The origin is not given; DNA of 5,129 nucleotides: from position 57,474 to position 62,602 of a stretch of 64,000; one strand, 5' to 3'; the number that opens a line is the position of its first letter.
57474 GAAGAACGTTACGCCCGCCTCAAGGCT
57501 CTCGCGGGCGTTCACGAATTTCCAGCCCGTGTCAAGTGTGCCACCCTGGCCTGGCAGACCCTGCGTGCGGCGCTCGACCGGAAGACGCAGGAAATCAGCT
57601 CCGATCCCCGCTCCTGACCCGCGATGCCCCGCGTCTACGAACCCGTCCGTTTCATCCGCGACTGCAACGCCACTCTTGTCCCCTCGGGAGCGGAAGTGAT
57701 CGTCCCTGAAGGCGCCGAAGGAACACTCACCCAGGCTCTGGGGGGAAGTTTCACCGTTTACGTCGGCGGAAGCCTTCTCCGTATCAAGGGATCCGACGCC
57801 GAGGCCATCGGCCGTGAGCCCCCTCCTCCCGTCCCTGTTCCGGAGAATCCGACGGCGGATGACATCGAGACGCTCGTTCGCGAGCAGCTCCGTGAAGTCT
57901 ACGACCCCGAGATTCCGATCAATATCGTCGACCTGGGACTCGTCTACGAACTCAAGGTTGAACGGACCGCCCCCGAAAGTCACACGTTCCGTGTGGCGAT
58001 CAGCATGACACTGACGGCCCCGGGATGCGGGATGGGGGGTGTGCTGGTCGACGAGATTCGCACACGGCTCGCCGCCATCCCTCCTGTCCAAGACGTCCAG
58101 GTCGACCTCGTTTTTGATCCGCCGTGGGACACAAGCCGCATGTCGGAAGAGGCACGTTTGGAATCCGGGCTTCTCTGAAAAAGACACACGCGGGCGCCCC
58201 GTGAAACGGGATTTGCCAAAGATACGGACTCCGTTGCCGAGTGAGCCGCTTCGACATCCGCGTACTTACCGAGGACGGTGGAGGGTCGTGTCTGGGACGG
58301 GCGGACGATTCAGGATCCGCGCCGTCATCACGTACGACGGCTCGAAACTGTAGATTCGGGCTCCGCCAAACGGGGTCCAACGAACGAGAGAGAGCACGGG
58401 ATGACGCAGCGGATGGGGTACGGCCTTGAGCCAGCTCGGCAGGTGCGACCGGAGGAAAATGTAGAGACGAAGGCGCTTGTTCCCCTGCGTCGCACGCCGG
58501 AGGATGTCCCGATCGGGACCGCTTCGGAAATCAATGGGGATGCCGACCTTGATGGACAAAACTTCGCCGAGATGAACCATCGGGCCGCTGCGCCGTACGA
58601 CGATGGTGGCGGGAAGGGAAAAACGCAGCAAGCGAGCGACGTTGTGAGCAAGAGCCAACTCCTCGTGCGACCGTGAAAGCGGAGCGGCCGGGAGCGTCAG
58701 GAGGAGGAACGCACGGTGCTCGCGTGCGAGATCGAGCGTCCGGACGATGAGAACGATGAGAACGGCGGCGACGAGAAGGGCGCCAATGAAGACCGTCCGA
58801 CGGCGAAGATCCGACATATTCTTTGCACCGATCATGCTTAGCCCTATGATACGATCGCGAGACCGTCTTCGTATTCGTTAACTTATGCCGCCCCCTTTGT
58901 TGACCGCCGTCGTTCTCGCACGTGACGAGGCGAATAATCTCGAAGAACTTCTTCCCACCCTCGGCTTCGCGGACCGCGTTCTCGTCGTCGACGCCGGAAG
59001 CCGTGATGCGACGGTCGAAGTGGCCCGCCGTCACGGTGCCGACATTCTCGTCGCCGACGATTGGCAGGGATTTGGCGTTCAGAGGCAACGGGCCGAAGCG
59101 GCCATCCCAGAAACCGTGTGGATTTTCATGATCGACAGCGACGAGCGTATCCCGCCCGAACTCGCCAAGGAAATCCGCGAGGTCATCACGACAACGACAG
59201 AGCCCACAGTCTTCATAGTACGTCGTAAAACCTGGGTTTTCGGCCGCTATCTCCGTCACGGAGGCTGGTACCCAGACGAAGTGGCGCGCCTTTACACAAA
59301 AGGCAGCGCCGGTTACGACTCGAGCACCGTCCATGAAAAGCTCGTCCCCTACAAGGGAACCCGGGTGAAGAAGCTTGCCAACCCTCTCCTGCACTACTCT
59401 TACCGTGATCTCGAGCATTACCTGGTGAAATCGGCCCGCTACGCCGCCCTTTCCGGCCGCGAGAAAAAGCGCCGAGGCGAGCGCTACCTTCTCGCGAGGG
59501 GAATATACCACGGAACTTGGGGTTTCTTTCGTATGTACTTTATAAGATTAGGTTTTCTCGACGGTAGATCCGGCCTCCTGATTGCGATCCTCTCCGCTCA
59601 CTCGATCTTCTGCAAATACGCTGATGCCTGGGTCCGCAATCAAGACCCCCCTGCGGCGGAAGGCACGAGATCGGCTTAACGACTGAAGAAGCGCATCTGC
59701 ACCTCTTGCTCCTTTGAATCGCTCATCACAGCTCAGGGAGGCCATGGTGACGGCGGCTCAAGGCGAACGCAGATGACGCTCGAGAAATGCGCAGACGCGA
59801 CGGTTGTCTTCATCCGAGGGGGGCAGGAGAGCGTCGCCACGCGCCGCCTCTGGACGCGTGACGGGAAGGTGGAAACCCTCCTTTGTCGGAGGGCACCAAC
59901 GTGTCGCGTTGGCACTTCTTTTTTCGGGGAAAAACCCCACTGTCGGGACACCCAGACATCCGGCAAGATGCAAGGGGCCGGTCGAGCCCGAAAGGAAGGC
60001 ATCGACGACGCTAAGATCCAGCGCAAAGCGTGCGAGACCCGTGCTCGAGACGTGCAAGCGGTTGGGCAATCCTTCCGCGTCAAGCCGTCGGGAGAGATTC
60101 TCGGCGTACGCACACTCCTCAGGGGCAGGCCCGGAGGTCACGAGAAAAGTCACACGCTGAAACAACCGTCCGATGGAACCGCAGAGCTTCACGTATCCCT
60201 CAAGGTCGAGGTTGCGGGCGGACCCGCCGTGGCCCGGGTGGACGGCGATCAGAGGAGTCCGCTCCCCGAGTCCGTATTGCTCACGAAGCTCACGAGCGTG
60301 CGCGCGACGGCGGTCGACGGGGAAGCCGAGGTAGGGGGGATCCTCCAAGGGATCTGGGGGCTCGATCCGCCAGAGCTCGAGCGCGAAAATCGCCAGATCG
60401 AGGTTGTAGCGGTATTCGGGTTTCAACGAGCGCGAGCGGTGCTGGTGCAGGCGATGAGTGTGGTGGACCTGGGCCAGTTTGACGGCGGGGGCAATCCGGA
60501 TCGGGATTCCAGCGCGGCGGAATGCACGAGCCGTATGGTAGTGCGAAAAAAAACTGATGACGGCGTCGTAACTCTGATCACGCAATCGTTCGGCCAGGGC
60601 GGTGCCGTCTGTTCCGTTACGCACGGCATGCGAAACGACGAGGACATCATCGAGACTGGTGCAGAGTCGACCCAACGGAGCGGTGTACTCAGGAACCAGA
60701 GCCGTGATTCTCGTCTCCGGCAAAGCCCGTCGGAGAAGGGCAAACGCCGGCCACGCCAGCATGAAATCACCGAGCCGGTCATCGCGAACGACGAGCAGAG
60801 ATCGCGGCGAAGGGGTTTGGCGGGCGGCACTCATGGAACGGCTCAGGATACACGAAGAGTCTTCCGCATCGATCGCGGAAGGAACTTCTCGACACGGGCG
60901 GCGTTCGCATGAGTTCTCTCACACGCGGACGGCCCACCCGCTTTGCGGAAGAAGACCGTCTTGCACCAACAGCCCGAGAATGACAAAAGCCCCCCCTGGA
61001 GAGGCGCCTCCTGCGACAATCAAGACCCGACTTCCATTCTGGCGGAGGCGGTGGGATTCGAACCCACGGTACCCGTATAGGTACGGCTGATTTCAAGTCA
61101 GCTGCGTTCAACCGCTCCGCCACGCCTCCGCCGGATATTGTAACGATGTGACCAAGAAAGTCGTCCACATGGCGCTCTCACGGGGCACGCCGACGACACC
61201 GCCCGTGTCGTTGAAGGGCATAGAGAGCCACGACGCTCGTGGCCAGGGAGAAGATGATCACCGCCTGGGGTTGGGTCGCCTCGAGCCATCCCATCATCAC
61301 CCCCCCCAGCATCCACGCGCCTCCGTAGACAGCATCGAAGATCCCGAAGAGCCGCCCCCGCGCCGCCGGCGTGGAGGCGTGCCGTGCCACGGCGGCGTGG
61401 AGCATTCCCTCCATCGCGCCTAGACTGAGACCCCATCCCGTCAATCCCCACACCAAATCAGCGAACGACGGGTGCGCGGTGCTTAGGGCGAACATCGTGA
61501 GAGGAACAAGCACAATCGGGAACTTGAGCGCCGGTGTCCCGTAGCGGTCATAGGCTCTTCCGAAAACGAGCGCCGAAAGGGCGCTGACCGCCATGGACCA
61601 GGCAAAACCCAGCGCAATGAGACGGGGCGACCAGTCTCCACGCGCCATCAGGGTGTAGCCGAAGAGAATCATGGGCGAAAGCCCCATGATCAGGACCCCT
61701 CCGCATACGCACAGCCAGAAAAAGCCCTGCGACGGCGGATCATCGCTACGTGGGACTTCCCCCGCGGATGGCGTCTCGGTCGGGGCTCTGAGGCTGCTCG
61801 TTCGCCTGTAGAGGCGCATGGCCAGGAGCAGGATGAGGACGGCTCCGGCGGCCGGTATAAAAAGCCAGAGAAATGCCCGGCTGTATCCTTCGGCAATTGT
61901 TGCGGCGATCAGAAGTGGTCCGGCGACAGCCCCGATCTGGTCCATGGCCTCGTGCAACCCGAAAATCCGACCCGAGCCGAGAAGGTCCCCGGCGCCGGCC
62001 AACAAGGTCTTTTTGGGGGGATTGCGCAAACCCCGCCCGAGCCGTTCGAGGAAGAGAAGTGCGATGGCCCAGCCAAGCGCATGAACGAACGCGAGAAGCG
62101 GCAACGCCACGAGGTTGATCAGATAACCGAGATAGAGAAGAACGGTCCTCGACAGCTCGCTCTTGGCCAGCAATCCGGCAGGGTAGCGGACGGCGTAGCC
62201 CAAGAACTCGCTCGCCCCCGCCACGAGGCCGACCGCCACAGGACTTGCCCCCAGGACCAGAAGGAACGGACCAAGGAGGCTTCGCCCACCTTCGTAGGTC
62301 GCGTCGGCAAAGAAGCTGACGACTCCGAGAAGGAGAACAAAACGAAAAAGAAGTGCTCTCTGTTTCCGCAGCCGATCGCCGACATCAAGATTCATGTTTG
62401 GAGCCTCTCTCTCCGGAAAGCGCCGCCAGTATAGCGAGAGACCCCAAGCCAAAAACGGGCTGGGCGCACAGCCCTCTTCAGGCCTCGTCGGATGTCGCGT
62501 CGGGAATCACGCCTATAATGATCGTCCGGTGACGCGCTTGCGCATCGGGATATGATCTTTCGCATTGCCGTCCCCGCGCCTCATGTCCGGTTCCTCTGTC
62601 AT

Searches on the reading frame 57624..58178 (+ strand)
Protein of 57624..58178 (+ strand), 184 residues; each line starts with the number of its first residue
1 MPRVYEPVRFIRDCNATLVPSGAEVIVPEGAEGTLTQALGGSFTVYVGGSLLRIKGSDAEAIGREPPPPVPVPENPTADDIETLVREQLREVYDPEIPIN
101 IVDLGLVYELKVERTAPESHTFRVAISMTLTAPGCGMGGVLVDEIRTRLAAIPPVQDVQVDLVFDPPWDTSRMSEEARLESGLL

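Call 15: search_protein_families(library=pfam, proteins=[window:57624-58178:+], max_evalue=0.001)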
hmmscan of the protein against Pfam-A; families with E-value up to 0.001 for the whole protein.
window:57624-58178:+ (184 aa): 1 family
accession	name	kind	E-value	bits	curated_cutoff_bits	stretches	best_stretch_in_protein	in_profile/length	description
PF01883.24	FeS_assembly_P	-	1.8e-14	54.2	23.5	1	85-161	4-72/73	Iron-sulfur cluster assembly protein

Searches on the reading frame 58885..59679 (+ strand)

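Call 15: search_protein_families(library=pfam, proteins=[window:58885-59679:+], max_evalue=0.001)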
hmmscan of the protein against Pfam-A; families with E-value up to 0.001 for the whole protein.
window:58885-59679:+ (264 aa): 1 family
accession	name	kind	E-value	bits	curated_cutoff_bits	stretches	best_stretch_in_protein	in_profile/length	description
PF00535.33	Glycos_transf_2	-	5e-07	30.2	23.3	1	14-143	8-143/168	Glycosyl transferase family 2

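Call 70: search_protein_families(library=ncbifam, proteins=[window:58885-59679:+], max_evalue=0.001)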
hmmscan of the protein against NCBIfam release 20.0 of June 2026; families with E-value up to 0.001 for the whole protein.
window:58885-59679:+ (264 aa): 4 families
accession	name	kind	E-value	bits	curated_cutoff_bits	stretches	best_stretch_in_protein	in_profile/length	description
TIGR04283.1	glyco_like_mftF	equivalog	3.1e-08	33.5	182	1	9-106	4-103/221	TIGR04283 family arsenosugar biosynthesis glycosyltransferase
TIGR04182.1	glyco_TIGR04182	equivalog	2.2e-07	30.6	325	1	18-102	14-98/293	S-layer glycoprotein N-glycosyltransferase AglJ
NF041391.1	DPhHxTase_Halo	equivalog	2.1e-05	23.6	375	1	31-101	26-93/213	dolichyl-phosphate hexose transferase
NF010496.0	PRK13915.1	equivalog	4.4e-05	22.7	262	1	27-59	61-93/307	glucosyl-3-phosphoglycerate synthase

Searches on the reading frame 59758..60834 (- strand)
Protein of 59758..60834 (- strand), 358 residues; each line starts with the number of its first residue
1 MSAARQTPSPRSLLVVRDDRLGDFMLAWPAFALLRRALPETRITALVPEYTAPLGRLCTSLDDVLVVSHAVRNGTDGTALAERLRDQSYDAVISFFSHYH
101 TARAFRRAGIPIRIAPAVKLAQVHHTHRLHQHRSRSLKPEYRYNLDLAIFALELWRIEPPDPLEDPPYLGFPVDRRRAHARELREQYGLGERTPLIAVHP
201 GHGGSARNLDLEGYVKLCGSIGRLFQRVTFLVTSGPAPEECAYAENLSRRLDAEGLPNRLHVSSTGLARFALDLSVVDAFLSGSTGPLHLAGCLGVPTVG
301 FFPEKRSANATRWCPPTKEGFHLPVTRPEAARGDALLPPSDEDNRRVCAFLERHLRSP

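Call 15: search_protein_families(library=pfam, proteins=[window:59758-60834:-], max_evalue=0.001)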
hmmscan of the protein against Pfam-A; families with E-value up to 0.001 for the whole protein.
window:59758-60834:- (358 aa): 1 family
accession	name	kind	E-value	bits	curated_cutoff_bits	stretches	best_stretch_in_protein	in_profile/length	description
PF01075.23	Glyco_transf_9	-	2.5e-08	34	22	1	79-305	3-212/247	Glycosyltransferase family 9 (heptosyltransferase)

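Call 70: search_protein_families(library=ncbifam, proteins=[window:59758-60834:-], max_evalue=0.001)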
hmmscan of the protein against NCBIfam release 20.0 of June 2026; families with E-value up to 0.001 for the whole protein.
window:59758-60834:- (358 aa): 3 families
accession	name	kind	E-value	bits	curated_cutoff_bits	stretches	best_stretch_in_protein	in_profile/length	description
TIGR02195.1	heptsyl_trn_II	equivalog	8e-10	38.3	134.6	1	13-304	2-284/339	lipopolysaccharide heptosyltransferase II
TIGR02193.1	heptsyl_trn_I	equivalog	1.7e-09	37.3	185.3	1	14-94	3-91/320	lipopolysaccharide heptosyltransferase I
TIGR02201.1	heptsyl_trn_III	equivalog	0.00039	19.6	170.2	1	14-315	3-296/344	putative lipopolysaccharide heptosyltransferase III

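Call 91: find_encoding_contigs(protein=window:59758-60834:-, flank=10000, max_places=2)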
Protein window:59758-60834:- (358 aa): 6 contigs read that carry it; 2 places shown.
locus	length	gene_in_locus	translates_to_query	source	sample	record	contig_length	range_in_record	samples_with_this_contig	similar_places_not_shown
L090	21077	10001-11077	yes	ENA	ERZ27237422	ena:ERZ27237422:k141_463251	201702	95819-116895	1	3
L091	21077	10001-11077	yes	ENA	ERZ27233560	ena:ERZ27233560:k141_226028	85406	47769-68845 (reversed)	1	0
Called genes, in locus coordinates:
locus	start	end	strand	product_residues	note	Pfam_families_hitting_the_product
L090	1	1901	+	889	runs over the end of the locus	PF03176:MMPL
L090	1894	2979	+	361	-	PF03706:LPG_synthase_TM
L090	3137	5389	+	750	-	PF00368:HMG-CoA_red, PF00288:GHMP_kinases_N, PF08544:GHMP_kinases_C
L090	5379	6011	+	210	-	PF00293:NUDIX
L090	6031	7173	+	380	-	PF04055:Radical_SAM, PF11946:DUF3463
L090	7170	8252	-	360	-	-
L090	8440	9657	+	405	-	PF07690:MFS_1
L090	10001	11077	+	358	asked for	PF01075:Glyco_transf_9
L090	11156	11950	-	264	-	PF00535:Glycos_transf_2 (weak)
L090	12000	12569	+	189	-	-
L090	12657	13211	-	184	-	PF01883:FeS_assembly_P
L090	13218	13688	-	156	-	PF01592:NifU_N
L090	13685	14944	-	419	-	PF00155:Aminotran_1_2, PF00266:Aminotran_5, PF01212:Beta_elim_lyase (weak)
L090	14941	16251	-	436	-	PF19295:SufBD_N (weak), PF01458:SUFBD_core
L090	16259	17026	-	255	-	PF00005:ABC_tran, PF02463:SMC_N (faint), PF13304:AAA_21 (faint)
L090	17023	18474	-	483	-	PF19295:SufBD_N, PF01458:SUFBD_core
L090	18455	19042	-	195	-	PF02082:Rrf2, PF09339:HTH_IclR (faint)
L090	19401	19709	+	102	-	PF06127:Mpo1-like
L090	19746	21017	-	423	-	PF00685:Sulfotransfer_1 (weak), PF13469:Sulfotransfer_3, PF17784:Sulfotransfer_4 (faint)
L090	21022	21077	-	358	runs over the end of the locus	PF03706:LPG_synthase_TM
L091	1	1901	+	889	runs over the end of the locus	PF03176:MMPL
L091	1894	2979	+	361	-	PF03706:LPG_synthase_TM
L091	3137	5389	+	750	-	PF00368:HMG-CoA_red, PF00288:GHMP_kinases_N, PF08544:GHMP_kinases_C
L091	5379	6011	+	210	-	PF00293:NUDIX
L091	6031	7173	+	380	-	PF04055:Radical_SAM, PF11946:DUF3463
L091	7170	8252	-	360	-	-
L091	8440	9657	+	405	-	PF07690:MFS_1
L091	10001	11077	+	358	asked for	PF01075:Glyco_transf_9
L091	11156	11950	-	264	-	PF00535:Glycos_transf_2 (weak)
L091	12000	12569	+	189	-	-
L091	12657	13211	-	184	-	PF01883:FeS_assembly_P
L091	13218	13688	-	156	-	PF01592:NifU_N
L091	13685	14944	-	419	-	PF00155:Aminotran_1_2, PF00266:Aminotran_5, PF01212:Beta_elim_lyase (weak)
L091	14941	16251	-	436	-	PF19295:SufBD_N (weak), PF01458:SUFBD_core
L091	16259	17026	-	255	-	PF00005:ABC_tran, PF02463:SMC_N (faint), PF13304:AAA_21 (faint)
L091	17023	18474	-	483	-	PF19295:SufBD_N, PF01458:SUFBD_core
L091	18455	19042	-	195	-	PF02082:Rrf2, PF09339:HTH_IclR (faint)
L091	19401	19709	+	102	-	PF06127:Mpo1-like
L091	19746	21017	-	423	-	PF00685:Sulfotransfer_1 (weak), PF13469:Sulfotransfer_3, PF17784:Sulfotransfer_4 (faint)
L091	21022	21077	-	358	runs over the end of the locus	PF03706:LPG_synthase_TM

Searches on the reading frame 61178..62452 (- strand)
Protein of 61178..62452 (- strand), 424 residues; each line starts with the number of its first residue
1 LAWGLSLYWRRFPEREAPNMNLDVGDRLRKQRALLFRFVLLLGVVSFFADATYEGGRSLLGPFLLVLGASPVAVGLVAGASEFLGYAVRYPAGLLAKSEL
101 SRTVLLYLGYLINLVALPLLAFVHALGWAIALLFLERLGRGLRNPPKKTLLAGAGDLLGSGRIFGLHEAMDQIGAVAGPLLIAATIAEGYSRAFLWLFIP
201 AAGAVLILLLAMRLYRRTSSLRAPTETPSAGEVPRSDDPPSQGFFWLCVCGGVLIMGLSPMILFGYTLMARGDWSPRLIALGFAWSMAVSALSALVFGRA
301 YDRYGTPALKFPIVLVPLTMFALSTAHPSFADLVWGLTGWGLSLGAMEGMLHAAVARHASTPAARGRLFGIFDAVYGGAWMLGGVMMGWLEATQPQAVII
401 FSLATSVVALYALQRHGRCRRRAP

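Call 15: search_protein_families(library=pfam, proteins=[window:61178-62452:-], max_evalue=0.001)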
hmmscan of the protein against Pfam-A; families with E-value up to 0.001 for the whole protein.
window:61178-62452:- (424 aa): 1 family
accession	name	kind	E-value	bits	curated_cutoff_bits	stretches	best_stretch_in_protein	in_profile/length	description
PF07690.21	MFS_1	-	3.8e-13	49.5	33.4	2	55-260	10-223/347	Major Facilitator Superfamily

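Call 70: search_protein_families(library=ncbifam, proteins=[window:61178-62452:-], max_evalue=0.001)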
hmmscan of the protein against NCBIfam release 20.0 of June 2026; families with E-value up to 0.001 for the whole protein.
window:61178-62452:- (424 aa): 1 family
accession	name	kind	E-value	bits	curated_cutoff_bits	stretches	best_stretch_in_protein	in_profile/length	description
NF053757.1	BclibactTpBcbE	equivalog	0.00087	18.3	600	0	101-212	278-389/394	bacillibactin exporter BcbE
